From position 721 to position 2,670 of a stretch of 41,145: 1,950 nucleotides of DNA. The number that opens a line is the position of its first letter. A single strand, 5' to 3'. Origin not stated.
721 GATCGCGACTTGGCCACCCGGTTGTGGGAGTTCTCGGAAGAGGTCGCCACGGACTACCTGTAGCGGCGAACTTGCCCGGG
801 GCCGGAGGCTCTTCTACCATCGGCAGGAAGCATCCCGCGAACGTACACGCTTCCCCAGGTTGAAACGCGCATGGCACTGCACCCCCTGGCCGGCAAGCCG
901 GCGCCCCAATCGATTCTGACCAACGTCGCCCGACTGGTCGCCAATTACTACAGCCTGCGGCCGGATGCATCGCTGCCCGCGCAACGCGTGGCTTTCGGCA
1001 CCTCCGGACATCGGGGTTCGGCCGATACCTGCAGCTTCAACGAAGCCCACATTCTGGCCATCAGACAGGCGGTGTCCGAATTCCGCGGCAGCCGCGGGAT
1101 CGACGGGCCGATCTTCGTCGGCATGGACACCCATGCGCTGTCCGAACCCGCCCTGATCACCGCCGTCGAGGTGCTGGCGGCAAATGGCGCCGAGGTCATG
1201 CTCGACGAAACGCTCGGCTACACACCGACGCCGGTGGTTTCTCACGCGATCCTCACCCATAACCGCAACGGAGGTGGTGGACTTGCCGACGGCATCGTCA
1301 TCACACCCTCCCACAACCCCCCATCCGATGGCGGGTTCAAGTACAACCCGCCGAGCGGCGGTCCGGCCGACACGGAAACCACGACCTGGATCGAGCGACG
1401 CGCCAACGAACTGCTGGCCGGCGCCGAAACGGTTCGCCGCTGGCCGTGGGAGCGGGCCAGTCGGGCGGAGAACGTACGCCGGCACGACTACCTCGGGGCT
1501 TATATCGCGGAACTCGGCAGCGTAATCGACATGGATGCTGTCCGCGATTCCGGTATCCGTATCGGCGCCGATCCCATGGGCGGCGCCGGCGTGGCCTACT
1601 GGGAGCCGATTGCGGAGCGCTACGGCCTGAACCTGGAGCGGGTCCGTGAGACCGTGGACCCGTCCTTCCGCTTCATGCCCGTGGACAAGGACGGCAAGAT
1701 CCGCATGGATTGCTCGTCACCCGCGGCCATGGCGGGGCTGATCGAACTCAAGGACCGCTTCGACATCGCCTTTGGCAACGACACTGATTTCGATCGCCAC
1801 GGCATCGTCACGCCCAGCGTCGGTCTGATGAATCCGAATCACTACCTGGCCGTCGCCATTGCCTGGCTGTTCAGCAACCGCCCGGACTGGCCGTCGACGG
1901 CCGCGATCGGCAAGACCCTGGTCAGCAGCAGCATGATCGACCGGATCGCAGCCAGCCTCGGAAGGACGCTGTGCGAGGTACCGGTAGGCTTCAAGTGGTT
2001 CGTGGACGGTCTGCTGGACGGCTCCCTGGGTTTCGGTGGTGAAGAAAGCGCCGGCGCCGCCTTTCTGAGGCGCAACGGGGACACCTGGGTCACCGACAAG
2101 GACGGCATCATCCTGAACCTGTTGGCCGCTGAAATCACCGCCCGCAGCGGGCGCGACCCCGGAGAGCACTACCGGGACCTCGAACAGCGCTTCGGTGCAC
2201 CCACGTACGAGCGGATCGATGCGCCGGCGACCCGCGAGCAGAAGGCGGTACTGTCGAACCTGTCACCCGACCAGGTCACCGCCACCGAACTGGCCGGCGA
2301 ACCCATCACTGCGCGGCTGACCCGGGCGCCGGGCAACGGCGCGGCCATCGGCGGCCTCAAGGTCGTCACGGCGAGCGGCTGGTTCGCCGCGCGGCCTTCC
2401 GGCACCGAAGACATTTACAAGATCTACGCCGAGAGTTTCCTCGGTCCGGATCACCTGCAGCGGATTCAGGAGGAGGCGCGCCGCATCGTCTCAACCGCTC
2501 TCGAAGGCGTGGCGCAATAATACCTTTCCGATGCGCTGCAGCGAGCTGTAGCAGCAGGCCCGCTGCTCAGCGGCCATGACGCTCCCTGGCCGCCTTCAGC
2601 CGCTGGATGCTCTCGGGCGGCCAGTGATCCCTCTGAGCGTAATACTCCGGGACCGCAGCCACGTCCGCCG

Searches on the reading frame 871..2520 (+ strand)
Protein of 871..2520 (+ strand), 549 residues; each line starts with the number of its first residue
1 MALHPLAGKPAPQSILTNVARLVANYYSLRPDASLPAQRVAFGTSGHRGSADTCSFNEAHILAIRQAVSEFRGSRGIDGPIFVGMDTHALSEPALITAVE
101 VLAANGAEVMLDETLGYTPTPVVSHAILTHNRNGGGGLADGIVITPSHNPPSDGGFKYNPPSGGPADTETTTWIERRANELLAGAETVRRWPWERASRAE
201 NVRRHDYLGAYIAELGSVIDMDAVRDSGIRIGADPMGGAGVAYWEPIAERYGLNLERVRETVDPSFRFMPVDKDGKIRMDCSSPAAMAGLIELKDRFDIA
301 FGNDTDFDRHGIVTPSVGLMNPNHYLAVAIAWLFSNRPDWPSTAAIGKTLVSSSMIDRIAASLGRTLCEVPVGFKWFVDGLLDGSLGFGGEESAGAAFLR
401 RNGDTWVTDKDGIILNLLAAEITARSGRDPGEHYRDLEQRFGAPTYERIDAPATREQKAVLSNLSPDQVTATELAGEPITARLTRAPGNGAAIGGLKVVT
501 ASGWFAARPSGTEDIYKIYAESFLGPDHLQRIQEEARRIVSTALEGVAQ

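Call 73: search_protein_families(library=pfam, proteins=[window:871-2520:+], max_evalue=0.00001)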
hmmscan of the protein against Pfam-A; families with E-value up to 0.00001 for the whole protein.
window:871-2520:+ (549 aa): 4 families
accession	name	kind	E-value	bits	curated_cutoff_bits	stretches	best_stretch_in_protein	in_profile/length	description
PF02878.22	PGM_PMM_I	-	1.3e-30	106.3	22.5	1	40-180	2-133/138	Phosphoglucomutase/phosphomannomutase, alpha/beta/alpha domain I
PF02880.22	PGM_PMM_III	-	1.1e-26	93.7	20.7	1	321-440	1-114/115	Phosphoglucomutase/phosphomannomutase, alpha/beta/alpha domain III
PF02879.22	PGM_PMM_II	-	8.4e-12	46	29.3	1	210-314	2-100/103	Phosphoglucomutase/phosphomannomutase, alpha/beta/alpha domain II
PF00408.26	PGM_PMM_IV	-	2.5e-06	27.9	23.1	1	491-537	21-66/68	Phosphoglucomutase/phosphomannomutase, C-terminal domain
